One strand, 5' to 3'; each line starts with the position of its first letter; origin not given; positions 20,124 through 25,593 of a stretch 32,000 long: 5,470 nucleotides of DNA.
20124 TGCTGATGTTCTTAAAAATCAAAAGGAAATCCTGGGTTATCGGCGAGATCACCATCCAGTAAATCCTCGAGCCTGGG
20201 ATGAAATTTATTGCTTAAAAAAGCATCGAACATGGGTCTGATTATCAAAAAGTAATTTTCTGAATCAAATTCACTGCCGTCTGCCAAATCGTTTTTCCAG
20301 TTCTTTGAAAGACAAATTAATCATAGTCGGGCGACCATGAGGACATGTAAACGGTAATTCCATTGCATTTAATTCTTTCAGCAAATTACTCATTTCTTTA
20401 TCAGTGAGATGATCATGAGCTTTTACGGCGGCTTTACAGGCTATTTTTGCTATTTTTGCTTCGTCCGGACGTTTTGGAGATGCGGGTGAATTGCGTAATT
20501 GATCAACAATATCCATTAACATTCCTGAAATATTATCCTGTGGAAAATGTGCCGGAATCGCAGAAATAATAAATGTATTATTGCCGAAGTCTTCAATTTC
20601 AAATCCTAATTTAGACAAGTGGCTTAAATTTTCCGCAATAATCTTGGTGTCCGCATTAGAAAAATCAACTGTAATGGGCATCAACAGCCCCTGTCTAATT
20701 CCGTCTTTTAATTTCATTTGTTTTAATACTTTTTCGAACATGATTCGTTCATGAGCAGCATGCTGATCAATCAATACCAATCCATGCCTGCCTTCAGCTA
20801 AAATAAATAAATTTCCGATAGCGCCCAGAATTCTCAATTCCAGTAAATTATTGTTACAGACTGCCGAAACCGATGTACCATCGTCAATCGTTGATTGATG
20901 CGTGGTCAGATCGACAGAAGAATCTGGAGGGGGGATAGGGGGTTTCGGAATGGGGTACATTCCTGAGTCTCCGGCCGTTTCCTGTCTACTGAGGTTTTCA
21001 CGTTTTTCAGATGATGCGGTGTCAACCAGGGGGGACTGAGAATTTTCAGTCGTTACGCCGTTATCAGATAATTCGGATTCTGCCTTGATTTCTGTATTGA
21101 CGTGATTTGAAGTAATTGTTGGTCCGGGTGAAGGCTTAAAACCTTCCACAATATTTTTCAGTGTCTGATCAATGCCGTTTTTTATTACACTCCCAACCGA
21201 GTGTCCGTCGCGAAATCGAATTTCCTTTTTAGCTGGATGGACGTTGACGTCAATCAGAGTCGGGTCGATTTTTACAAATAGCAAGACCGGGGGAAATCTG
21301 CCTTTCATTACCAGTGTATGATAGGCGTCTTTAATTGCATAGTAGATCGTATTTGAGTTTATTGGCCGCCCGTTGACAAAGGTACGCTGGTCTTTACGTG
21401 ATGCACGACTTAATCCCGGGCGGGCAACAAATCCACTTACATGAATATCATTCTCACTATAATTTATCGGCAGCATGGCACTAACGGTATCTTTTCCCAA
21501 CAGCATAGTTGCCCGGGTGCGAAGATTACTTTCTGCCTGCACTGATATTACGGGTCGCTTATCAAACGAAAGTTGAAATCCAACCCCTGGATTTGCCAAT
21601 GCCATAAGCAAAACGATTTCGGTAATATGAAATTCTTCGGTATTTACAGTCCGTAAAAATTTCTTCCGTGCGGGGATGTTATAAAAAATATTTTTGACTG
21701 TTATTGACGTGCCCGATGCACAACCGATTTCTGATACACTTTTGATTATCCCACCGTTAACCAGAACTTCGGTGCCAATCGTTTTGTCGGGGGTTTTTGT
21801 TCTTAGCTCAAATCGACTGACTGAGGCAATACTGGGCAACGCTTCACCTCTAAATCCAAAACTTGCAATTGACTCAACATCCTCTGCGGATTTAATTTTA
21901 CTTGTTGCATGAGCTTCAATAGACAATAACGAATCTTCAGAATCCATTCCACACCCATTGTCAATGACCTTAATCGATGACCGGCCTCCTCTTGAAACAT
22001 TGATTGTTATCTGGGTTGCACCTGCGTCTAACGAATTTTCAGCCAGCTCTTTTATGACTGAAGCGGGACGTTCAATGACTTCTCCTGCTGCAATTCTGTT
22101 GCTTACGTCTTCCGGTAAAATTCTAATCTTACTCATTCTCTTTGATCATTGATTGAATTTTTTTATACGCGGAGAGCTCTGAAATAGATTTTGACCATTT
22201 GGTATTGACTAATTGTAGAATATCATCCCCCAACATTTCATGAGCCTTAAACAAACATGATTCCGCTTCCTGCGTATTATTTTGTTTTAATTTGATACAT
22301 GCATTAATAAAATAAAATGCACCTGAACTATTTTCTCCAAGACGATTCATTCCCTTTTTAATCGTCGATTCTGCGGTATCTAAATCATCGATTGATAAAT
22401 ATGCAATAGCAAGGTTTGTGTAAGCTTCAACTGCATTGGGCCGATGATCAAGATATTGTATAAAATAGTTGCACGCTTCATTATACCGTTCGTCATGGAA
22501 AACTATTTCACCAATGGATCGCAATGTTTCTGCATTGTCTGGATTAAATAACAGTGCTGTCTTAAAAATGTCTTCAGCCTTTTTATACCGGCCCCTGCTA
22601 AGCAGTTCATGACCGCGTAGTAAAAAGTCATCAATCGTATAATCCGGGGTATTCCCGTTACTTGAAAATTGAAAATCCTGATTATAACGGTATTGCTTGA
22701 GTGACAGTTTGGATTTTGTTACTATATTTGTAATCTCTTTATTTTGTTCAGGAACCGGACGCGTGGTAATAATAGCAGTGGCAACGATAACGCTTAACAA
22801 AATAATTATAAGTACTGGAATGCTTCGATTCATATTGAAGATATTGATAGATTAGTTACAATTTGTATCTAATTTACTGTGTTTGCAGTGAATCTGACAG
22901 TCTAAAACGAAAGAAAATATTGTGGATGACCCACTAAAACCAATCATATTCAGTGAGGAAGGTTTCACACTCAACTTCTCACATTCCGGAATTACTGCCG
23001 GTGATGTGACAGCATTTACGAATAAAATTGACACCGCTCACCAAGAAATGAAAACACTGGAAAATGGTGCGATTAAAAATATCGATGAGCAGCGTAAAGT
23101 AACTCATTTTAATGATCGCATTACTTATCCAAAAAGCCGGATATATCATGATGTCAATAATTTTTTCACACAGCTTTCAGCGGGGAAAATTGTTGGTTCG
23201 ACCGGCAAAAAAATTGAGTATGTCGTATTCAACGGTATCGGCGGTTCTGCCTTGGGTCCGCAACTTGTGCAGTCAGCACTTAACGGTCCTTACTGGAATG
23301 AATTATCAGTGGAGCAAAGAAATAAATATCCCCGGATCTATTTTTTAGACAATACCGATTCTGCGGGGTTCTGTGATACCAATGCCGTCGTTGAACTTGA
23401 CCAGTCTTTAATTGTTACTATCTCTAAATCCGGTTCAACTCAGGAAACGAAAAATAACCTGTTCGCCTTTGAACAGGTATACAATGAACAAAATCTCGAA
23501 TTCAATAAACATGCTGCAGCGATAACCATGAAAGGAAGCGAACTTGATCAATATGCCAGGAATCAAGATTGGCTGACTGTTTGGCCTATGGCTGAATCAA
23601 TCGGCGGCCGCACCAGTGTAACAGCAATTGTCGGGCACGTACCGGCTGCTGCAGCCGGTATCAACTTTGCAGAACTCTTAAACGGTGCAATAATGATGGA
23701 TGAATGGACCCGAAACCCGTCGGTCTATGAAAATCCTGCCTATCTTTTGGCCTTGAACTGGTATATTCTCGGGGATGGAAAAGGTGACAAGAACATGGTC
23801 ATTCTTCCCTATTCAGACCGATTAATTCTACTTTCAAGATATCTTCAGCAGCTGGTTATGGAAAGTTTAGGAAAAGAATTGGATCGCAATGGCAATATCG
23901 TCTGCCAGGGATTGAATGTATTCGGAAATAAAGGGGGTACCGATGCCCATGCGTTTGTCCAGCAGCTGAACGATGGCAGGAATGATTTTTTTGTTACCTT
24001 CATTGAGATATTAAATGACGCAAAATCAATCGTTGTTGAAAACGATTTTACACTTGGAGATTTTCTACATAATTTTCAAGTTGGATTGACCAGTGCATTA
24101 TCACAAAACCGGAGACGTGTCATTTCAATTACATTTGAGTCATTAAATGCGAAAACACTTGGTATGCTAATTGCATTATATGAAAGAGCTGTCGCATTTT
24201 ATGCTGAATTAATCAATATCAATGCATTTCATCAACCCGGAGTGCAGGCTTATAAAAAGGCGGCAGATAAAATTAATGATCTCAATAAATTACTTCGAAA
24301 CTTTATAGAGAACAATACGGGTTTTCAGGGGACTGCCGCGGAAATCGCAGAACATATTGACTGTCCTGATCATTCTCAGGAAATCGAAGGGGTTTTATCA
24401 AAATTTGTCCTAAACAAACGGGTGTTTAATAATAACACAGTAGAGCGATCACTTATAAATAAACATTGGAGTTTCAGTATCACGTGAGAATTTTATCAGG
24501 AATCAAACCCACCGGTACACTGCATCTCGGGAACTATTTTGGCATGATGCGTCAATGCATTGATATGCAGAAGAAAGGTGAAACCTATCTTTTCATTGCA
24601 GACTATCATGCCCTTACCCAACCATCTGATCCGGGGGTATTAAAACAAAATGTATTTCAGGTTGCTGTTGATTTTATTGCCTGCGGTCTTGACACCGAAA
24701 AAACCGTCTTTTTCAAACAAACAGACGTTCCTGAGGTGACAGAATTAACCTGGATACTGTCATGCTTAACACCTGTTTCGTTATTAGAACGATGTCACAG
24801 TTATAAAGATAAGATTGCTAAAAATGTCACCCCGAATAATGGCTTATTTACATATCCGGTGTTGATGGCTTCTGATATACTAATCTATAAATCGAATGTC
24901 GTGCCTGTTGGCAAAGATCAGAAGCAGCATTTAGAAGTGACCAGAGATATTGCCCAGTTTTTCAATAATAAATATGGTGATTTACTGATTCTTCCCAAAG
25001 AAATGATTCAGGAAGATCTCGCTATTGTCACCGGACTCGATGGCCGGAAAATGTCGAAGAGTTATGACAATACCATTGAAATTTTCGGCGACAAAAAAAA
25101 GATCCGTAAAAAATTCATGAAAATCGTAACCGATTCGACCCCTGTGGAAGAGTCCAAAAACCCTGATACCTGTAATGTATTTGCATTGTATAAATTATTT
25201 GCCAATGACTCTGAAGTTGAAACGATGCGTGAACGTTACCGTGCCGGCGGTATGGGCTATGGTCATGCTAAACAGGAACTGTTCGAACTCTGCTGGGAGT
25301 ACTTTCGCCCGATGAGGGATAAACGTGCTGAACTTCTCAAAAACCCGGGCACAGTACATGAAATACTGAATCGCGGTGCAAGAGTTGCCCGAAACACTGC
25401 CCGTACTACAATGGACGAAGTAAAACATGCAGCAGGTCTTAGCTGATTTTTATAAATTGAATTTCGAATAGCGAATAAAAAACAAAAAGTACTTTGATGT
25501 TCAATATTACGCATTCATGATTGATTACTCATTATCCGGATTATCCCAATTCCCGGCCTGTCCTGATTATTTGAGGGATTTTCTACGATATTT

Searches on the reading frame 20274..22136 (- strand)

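Call 24: search_protein_families(library=pfam, proteins=[window:20274-22136:-], max_evalue=0.001)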
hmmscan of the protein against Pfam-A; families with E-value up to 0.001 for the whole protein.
window:20274-22136:- (621 aa): 4 families
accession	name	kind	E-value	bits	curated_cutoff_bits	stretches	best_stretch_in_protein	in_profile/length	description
PF08676.16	MutL_C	-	1e-38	132.7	25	1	438-577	2-142/142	MutL C terminal dimerisation domain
PF01119.25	DNA_mis_repair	-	9.7e-36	122.4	26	1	211-326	3-118/119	DNA mismatch repair protein, C-terminal domain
PF13589.12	HATPase_c_3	-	2.4e-11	44.3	25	1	25-120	4-99/137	Histidine kinase-, DNA gyrase B-, and HSP90-like ATPase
PF02518.31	HATPase_c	-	9.6e-07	29.7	26.4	1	22-78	4-63/111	Histidine kinase-, DNA gyrase B-, and HSP90-like ATPase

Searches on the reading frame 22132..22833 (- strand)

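Call 24: search_protein_families(library=pfam, proteins=[window:22132-22833:-], max_evalue=0.001)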
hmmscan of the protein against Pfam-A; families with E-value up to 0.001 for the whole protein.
window:22132-22833:- (234 aa): 14 families
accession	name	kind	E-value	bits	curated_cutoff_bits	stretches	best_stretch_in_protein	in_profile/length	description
PF00515.34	TPR_1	-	9.4e-12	44.7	27.8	1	72-100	6-34/34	Tetratricopeptide repeat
PF14559.12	TPR_19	-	1.9e-10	41.3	25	1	114-162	4-52/68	Tetratricopeptide repeat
PF07719.23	TPR_2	-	2.1e-10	40.4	27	0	72-100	6-34/34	Tetratricopeptide repeat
PF13424.12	TPR_12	-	9.3e-09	35.8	30.1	1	101-161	3-71/77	Tetratricopeptide repeat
PF13181.12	TPR_8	-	1.1e-08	34.9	25.7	0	72-100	6-34/34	Tetratricopeptide repeat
PF13432.12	TPR_16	-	7.2e-08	33.2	32.7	0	71-120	1-50/65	Tetratricopeptide repeat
PF13431.12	TPR_17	-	2e-07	31.1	24.4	1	124-155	2-33/34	Tetratricopeptide repeat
PF13414.12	TPR_11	-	5.2e-07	29.7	26.8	0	74-111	1-38/42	TPR repeat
PF13428.12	TPR_14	-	2.2e-06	28.2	23.5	0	71-105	5-39/44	Tetratricopeptide repeat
PF13176.12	TPR_7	-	2.9e-06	27.4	27.9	0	137-160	1-24/36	Tetratricopeptide repeat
PF13371.12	TPR_9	-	3.1e-05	24.4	35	1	78-137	6-65/73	Tetratricopeptide repeat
PF25756.1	TPR_INTS8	-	0.0001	21.6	27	1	87-128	313-354/488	INTS8, TPR repeats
PF12895.13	ANAPC3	-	0.00031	21.4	27.2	0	81-160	3-81/82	Anaphase-promoting complex, cyclosome, subunit 3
PF13374.12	TPR_10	-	0.00044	20.6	27.5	0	137-155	4-22/42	Tetratricopeptide repeat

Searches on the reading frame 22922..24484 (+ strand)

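Call 24: search_protein_families(library=pfam, proteins=[window:22922-24484:+], max_evalue=0.001)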
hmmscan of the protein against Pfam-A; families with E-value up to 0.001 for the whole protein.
window:22922-24484:+ (521 aa): 1 family
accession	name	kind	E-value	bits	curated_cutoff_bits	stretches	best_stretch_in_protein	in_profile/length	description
PF00342.24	PGI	-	1e-48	166.7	22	1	71-453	68-467/486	Phosphoglucose isomerase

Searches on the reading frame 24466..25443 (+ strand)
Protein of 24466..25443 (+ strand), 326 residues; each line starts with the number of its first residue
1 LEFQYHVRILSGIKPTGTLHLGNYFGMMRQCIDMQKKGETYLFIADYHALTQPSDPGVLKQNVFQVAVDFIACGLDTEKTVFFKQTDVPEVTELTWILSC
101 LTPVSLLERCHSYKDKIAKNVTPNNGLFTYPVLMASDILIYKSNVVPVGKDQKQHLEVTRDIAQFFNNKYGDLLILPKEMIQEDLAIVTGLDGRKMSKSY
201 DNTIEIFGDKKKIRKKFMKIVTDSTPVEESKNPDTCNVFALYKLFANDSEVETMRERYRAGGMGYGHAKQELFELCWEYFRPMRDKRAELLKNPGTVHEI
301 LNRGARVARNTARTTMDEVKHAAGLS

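Call 24: search_protein_families(library=pfam, proteins=[window:24466-25443:+], max_evalue=0.001)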
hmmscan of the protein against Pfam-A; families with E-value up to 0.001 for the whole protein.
window:24466-25443:+ (326 aa): 1 family
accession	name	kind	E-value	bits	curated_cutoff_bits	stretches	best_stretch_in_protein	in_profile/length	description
PF00579.31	tRNA-synt_1b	-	2.3e-62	211.4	21.1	1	6-275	5-286/292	tRNA synthetases class I (W and Y)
